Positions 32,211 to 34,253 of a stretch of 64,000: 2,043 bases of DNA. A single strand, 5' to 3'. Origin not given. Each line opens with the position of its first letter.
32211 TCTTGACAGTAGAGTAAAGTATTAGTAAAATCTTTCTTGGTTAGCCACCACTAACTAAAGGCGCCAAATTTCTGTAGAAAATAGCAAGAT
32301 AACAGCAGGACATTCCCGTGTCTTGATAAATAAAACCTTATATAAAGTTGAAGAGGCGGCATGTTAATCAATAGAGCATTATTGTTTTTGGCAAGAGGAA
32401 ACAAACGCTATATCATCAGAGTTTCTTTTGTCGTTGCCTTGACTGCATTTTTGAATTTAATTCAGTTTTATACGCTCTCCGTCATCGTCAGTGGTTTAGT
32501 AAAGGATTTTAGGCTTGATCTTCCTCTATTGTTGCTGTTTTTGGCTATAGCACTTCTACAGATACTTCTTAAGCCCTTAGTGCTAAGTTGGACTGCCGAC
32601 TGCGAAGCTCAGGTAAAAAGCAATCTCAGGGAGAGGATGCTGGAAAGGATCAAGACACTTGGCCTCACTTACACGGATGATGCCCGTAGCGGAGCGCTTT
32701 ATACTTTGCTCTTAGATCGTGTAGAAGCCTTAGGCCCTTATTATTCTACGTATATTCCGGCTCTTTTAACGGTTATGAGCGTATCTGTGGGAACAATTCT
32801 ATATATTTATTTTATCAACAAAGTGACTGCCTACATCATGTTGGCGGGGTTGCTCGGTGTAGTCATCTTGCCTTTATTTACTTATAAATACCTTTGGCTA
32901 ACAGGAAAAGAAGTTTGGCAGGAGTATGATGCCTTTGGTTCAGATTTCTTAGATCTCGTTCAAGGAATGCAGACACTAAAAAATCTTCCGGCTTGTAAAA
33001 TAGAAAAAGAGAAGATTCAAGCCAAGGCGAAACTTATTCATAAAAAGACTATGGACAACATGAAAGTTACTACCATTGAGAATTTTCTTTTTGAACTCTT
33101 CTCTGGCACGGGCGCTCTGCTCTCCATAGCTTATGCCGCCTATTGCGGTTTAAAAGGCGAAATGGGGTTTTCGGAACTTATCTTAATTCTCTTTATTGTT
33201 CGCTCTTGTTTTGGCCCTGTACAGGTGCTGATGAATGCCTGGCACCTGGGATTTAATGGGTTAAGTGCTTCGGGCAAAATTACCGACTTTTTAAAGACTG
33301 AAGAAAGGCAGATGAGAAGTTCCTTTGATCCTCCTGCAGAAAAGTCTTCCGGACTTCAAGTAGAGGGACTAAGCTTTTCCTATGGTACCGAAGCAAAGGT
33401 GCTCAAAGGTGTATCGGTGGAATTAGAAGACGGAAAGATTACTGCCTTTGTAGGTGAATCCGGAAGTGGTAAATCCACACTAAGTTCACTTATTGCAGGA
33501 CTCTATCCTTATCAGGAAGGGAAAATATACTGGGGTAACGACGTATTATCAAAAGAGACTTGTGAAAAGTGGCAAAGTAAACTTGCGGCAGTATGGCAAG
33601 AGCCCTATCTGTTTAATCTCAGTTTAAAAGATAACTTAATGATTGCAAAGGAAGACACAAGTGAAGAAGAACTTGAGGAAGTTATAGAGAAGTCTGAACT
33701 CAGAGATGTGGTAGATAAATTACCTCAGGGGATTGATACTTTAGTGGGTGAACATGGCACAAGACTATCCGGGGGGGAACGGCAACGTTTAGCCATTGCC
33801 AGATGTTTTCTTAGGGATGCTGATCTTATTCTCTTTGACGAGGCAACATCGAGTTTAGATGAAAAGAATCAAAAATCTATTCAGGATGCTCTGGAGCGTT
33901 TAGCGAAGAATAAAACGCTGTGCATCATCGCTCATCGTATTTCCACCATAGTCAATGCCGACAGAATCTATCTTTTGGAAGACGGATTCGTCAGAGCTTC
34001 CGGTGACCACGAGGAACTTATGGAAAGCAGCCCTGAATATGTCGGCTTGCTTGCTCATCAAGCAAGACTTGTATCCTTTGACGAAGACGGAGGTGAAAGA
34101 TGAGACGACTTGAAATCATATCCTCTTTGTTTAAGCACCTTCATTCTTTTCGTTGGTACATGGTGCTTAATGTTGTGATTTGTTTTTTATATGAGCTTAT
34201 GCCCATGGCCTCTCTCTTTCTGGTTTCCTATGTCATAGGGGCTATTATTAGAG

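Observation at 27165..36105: AT-rich accessory block ending at the 3' end of tRNA-Leu(CAG)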

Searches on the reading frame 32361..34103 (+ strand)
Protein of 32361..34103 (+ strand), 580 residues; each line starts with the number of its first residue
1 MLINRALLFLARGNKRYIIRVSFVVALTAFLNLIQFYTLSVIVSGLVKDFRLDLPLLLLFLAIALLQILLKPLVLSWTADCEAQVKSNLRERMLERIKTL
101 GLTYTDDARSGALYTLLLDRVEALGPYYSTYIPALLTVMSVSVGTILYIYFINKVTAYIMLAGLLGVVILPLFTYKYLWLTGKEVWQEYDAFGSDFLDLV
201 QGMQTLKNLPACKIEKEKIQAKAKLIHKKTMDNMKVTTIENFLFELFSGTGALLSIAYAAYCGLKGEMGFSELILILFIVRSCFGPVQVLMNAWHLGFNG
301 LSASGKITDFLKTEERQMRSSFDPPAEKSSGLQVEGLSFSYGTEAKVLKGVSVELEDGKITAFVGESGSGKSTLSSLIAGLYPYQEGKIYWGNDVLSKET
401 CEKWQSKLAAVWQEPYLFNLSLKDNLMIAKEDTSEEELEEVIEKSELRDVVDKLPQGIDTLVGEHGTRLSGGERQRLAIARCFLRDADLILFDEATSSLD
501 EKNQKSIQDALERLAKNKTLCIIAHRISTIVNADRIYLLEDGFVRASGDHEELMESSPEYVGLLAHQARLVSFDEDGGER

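Call 4: search_protein_families(library=pfam, proteins=[window:32361-34103:+], max_evalue=0.01)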
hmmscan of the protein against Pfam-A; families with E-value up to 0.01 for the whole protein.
window:32361-34103:+ (580 aa): 6 families
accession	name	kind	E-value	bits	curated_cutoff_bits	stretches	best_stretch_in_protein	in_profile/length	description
PF00005.33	ABC_tran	-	8.1e-31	107.9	25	1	348-497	1-137/137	ABC transporter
PF00664.28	ABC_membrane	-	9.1e-16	58.8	28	1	23-286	6-273/274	ABC transporter transmembrane region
PF02463.25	SMC_N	-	1.5e-08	34.7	40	1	426-537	111-209/220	RecF/RecN/SMC N terminal domain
PF03193.22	RsgA_GTPase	-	0.00087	19.6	30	1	344-380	93-128/174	RsgA GTPase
PF13555.12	AAA_29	-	0.0015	18.7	27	1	351-374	15-38/61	P-loop containing region of AAA domain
PF09818.15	ABC_ATPase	-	0.0026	17.3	23.2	0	439-498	129-187/283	P-loop domain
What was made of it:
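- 32361..35827 (+): Heterodimeric half-transporter ABC pair with the exporter fold (ABC1 32361-34103, ABC2 34100-35827). Each has ABC_membrane plus ABC_tran (call 4).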

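Call 5: search_protein_families(library=ncbifam, proteins=[window:32361-34103:+], max_evalue=0.001)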
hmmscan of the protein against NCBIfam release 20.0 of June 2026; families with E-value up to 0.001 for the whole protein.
window:32361-34103:+ (580 aa): 189 families (the best 25 are shown)
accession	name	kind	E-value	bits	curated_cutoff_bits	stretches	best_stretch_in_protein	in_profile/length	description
TIGR02857.1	CydD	equivalog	7.5e-103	345.3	435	1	15-537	2-527/529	thiol reductant ABC exporter subunit CydD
NF045513.1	HepA_fam_ABC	equivalog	3.7e-81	273.4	725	1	58-556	100-598/610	heterocyst formation ABC transporter subunit HepA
NF008379.0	PRK11174.1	equivalog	2.8e-79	267.4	684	1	18-568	23-585/588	heme ABC transporter permease/ATP-binding protein CydD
TIGR02203.1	MsbA_lipidA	equivalog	1.1e-77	261.9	602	1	54-565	57-567/572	lipid A export permease/ATP-binding protein MsbA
NF008364.0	PRK11160.1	equivalog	5.4e-74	249.8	630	1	83-564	89-572/575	heme ABC transporter ATP-binding protein/permease CydC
TIGR02204.1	MsbA_rel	hypoth_equivalog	4.2e-67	227.1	780.4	1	22-564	26-572/576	ABC transporter, permease/ATP-binding protein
NF008381.0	PRK11176.1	equivalog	1.5e-66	225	867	1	70-563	84-575/582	lipid A ABC transporter ATP-binding protein/permease MsbA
TIGR02868.1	CydC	equivalog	4.3e-66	223.6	329.05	1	85-526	84-529/530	thiol reductant ABC exporter subunit CydC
NF010178.0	PRK13657.1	equivalog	8.5e-66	222.6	733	1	4-568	8-571/588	glucan ABC transporter ATP-binding protein/ permease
TIGR01846.1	type_I_sec_HlyB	subfamily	1.1e-65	222.3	725.55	1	40-568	164-693/694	type I secretion system permease/ATPase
TIGR03796.1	NHLM_micro_ABC1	equivalog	4.1e-63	213.7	853.3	1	33-564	176-709/710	NHLP family bacteriocin export ABC transporter peptidase/permease/ATPase subunit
TIGR00958.1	3a01208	subfamily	2.3e-62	211.3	874.6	1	3-561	149-708/711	antigen peptide transporter 2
TIGR03797.1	NHLM_micro_ABC2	equivalog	1.5e-59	202.2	709.4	1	5-567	125-685/686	NHLP bacteriocin export ABC transporter permease/ATPase subunit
TIGR03375.1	type_I_sec_LssB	subfamily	2.1e-59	201.5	693.1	1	141-556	274-691/696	type I secretion system permease/ATPase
NF008055.0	PRK10789.1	equivalog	4.7e-59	200.3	845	1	9-569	10-573/590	SmdA family multidrug ABC transporter permease/ATP-binding protein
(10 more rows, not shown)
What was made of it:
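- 32361..35827 (+): The best NCBIfam matches are CydD and MsbA, both below their cut-offs (call 5).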

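Call 26: find_homologous_proteins(query=window:32361-34103:+, max_evalue=1e-50)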
Query window:32361-34103:+ (580 aa): 588 proteins with E <= 1e-50 among 8000 candidates; the best 120 are listed.
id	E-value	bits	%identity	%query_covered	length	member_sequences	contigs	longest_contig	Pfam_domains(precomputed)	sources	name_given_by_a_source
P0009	0.0e+0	1277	100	100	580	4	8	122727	PF00005.34,PF02463.26,PF00664.29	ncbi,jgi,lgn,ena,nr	ncbi:MAG TPA: ATP-binding cassette domain-containing protein [Clostridiaceae bacterium]|nr:ATP-bindi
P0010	0.0e+0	1145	89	100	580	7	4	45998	PF00005.34,PF02463.26,PF00664.29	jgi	-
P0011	0.0e+0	1143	89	100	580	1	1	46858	PF00005.34,PF02463.26,PF00664.29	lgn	-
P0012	0.0e+0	1126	88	100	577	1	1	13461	PF00005.34,PF02463.26,PF00664.29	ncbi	-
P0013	2.7e-181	622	51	98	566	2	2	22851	PF00005.34,PF02463.26,PF00664.29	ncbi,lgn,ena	-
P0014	4.9e-175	602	49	98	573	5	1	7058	PF00005.34,PF02463.26,PF00664.29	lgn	-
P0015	1.6e-173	597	50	98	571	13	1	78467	PF00005.34,PF02463.26,PF00664.29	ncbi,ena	-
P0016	6.8e-172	591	50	98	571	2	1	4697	PF00005.34,PF02463.26,PF00664.29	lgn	-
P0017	4.4e-171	589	49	98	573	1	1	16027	PF00005.34,PF02463.26,PF00664.29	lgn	-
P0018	7.0e-171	588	49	98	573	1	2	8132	PF00005.34,PF02463.26,PF00664.29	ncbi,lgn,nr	ncbi:MAG: ABC transporter ATP-binding protein [Peptostreptococcaceae bacterium]|nr:ABC transporter A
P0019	9.3e-171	588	47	97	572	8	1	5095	PF00005.34,PF02463.26,PF00664.29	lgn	-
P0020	8.8e-169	581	54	87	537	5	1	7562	PF00005.34,PF00664.29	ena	-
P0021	3.4e-167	576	48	100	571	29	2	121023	PF00005.34,PF02463.26,PF00664.29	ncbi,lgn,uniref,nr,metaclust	ncbi:hypothetical protein HMPREF9333_01627 [Johnsonella ignava ATCC 51276]|uniref:ABC transporter n=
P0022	9.9e-162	558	47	96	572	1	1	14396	PF00005.34,PF02463.26,PF00664.29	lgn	-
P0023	1.8e-161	557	56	78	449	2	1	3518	PF00005.34,PF02463.26,PF00664.29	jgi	-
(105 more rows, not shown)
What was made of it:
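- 32361..35827 (+): Homologs drop from 88-89% straight to 51% (call 26).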

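Call 28: find_encoding_contigs(protein=P0010, flank=10000, max_places=3)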
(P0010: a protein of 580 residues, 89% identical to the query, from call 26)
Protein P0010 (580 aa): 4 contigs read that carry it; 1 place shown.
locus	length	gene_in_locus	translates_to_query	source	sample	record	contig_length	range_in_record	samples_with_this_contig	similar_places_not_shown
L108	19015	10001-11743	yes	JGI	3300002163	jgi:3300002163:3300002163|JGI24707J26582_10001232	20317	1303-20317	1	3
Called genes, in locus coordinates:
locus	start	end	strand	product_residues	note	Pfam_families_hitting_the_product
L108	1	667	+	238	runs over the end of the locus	PF03591:AzlC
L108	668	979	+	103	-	PF05437:AzlD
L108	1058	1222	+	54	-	-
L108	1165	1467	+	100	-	PF00583:Acetyltransf_1, PF13508:Acetyltransf_7, PF13673:Acetyltransf_10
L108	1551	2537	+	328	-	PF01565:FAD_binding_4, PF02873:MurB_C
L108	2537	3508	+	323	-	PF14527:LAGLIDADG_WhiA, PF02650:HTH_WhiA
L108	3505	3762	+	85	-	PF00381:PTS-HPr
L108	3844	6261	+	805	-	PF00133:tRNA-synt_1, PF09334:tRNA-synt_1g, PF13603:tRNA-synt_1_2, PF00133:tRNA-synt_1, PF08264:Anticodon_1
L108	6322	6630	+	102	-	PF00085:Thioredoxin, PF00578:AhpC-TSA (weak), PF08534:Redoxin (weak), PF14595:Thioredoxin_9, PF13098:Thioredoxin_2, PF13905:Thioredoxin_8 (weak)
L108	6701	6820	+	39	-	-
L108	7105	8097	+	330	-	PF01497:Peripla_BP_2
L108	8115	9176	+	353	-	PF01032:FecCD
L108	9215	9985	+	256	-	PF02463:SMC_N, PF00005:ABC_tran, PF13304:AAA_21 (faint)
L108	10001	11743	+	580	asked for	PF00664:ABC_membrane, PF00005:ABC_tran, PF02463:SMC_N (weak)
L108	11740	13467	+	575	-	PF00664:ABC_membrane, PF00005:ABC_tran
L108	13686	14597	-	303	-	PF00483:NTP_transferase, PF12804:NTP_transf_3 (faint)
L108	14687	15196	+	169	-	PF00588:SpoU_methylase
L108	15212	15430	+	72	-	-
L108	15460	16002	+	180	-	PF03167:UDG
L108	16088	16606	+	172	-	PF24961:NfeD_membrane, PF01957:NfeD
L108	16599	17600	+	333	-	PF12127:FloA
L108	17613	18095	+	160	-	-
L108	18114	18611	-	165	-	PF13358:DDE_3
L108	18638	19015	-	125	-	?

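Call 29: find_encoding_contigs(protein=P0011, flank=10000, max_places=2)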
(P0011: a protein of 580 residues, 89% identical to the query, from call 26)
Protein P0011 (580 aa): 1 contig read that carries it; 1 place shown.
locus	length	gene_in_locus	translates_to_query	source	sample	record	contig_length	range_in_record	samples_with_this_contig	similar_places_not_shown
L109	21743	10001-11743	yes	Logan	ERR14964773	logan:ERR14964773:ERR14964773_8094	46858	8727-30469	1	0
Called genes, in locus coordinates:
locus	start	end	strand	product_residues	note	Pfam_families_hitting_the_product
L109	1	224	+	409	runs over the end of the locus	PF12704:MacB_PCD, PF02687:FtsX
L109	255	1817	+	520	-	PF00364:Biotin_lipoyl (faint), PF25973:BSH_CzcB, PF25990:Beta-barrel_YknX (faint)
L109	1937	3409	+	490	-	PF25954:Beta-barrel_RND_2 (weak), PF25990:Beta-barrel_YknX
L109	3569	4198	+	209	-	PF02163:Peptidase_M50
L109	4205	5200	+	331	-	PF03807:F420_oxidored (weak), PF02153:PDH_N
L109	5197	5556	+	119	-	PF01541:GIY-YIG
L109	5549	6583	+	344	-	PF03193:RsgA_GTPase (faint), PF00009:GTP_EFTU, PF00350:Dynamin_N (weak), PF01926:MMR_HSR1, PF02421:FeoB_N, PF04548:AIG1, PF07650:KH_2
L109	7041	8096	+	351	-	PF01497:Peripla_BP_2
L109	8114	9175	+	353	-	PF01032:FecCD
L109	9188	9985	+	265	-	PF02463:SMC_N, PF00005:ABC_tran, PF13304:AAA_21 (faint)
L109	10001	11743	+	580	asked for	PF00664:ABC_membrane, PF00005:ABC_tran, PF02463:SMC_N (weak)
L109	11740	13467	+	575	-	PF00664:ABC_membrane, PF00005:ABC_tran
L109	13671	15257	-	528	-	PF00089:Trypsin, PF13365:Trypsin_2, PF13180:PDZ_2, PF00595:PDZ (weak), PF13180:PDZ_2, PF17820:PDZ_6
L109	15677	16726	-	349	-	PF01699:Na_Ca_ex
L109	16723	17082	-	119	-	-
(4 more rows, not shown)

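Call 98: search_protein_families(library=ncbifam, proteins=[L108:7105-8097:+, L108:8115-9176:+, L108:9215-9985:+], max_evalue=1e-10)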
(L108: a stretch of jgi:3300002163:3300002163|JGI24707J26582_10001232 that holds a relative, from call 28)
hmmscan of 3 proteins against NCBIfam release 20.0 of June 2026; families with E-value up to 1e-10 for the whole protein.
L108:7105-8097:+ (330 aa): 3 families
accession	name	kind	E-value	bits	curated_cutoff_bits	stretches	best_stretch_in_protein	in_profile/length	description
NF052484.1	sider_BP_EitA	equivalog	2.4e-27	95.9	640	1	19-322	6-321/328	siderophore ABC transporter substrate-binding protein EitA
TIGR03868.1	F420-O_ABCperi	hypoth_equivalog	6e-24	84.7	392.4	1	34-319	2-280/287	putative F420-0 ABC transporter substrate-binding protein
TIGR04281.1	peripla_PGF_1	equivalog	9e-16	57.9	325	1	40-327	12-268/330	PGF-CTERM-anchored ABC transporter substrate-binding protein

L108:8115-9176:+ (353 aa): 16 families
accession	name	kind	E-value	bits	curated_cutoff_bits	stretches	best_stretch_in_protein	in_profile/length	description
TIGR03869.1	F420-0_ABCperm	hypoth_equivalog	1.5e-62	211.8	437.35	1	15-349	4-323/325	putative F420-0 ABC transporter permease subunit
NF003001.0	PRK03784.1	equivalog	3.7e-53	180.8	334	1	60-349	47-330/332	vitamin B12 ABC transporter permease BtuC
NF007871.0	PRK10577.2-2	equivalog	5.3e-53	180.5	899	1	9-349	352-678/679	Fe(3+)-hydroxamate ABC transporter permease FhuB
NF008407.0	PRK11228.1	equivalog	2.7e-51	174.5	396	1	11-347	5-329/330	iron-dicitrate ABC transporter permease FecC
NF007081.0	PRK09535.1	equivalog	2.5e-50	171.8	461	1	63-347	86-361/366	vitamin B12 ABC transporter permease BtuC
NF007299.0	PRK09777.1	equivalog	8.8e-50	169.8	406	1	27-347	16-317/318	Fe(3+) dicitrate ABC transporter permease subunit FecD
NF007867.0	PRK10577.1-3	subfamily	2.9e-49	168.1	849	1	17-349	385-707/710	Fe(3+)-hydroxamate ABC transporter permease FhuB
NF007866.0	PRK10577.1-2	equivalog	3.4e-44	151.3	554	1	59-348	382-664/666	Fe(3+)-hydroxamate ABC transporter permease FhuB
NF007760.0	PRK10441.1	equivalog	5e-44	150.8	428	1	21-351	16-333/335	Fe(3+)-siderophore ABC transporter permease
NF007872.0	PRK10577.2-3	equivalog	1.9e-42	145.5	727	1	62-345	52-329/676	Fe(3+)-hydroxamate ABC transporter permease FhuB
NF007873.0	PRK10577.2-4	equivalog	1.9e-37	129.4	1012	1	23-346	334-642/646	Fe(3+)-hydroxamate ABC transporter permease FhuB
NF007870.0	PRK10577.2-1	equivalog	1.9e-35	122.6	1355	1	23-349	360-675/678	Fe(3+)-hydroxamate ABC transporter permease FhuB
NF007869.0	PRK10577.1-6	equivalog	1.6e-33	116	954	1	18-348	382-695/703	Fe(3+)-hydroxamate ABC transporter permease FhuB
NF007759.0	PRK10440.1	equivalog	6.7e-32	111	422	1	24-348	11-327/330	iron-enterobactin ABC transporter permease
NF007868.0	PRK10577.1-5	equivalog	1.7e-30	106.1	943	1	59-348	383-665/666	Fe(3+)-hydroxamate ABC transporter permease FhuB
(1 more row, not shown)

L108:9215-9985:+ (256 aa): 177 families (the best 25 are shown)
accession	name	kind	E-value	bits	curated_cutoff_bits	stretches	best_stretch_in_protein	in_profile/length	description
NF010068.0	PRK13548.1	equivalog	4e-66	222.8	261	1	2-252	3-258/261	heme ABC transporter ATP-binding protein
TIGR03873.1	F420-0_ABC_ATP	hypoth_equivalog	6e-65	219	372.4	1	6-239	3-239/256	putative F420-0 ABC transporter ATP-binding protein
NF007082.0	PRK09536.1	equivalog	1.6e-63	215.2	537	1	5-238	4-240/402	corrinoid ABC transporter ATPase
NF052485.1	sider_ATP_EitC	equivalog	9.2e-61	205.4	485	1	6-239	4-237/251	siderophore ABC transporter ATP-binding protein EitC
NF008409.0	PRK11231.1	equivalog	1.3e-56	191.8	375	1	5-241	3-242/255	Fe(3+) dicitrate ABC transporter ATP-binding protein FecE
NF007863.0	PRK10575.1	equivalog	1.7e-42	145.5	433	1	5-237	12-248/265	Fe3+-hydroxamate ABC transporter ATP-binding protein FhuC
NF053840.1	MnTportMntADein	equivalog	3e-42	144.8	400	1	5-238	2-233/240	manganese ABC transporter ATP-binding protein MntA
NF007606.0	PRK10253.1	equivalog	1.2e-41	142.9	497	1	9-236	12-243/266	iron-enterobactin ABC transporter ATP-binding protein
TIGR02315.1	ABC_phnC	equivalog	7.5e-41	140.1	266.1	1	5-225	2-234/243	phosphonate ABC transporter ATP-binding protein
TIGR03771.1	anch_rpt_ABC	equivalog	3.7e-40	138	268.8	1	25-239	1-214/223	anchored repeat-type ABC transporter ATP-binding subunit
TIGR04520.1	ECF_ATPase_1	equivalog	8.9e-39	133.5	315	1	6-226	2-225/269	energy-coupling factor transporter ATPase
NF000355.4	ribo_prot_ABC_F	equivalog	1.3e-35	123.3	380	1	5-215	3-192/499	ribosomal protection-like ABC-F family protein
TIGR03797.1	NHLM_micro_ABC2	equivalog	2.6e-35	122.1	709.4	1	9-233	456-681/686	NHLP bacteriocin export ABC transporter permease/ATPase subunit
TIGR04521.1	ECF_ATPase_2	equivalog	2.9e-35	121.7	330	1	16-226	17-234/279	energy-coupling factor transporter ATPase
NF040873.1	AztA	equivalog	1e-34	119.8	220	1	15-200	3-182/191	zinc ABC transporter ATP-binding protein AztA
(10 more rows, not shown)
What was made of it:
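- The native importer genes are of the FecCD/BtuC iron-chelate type (call 98).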
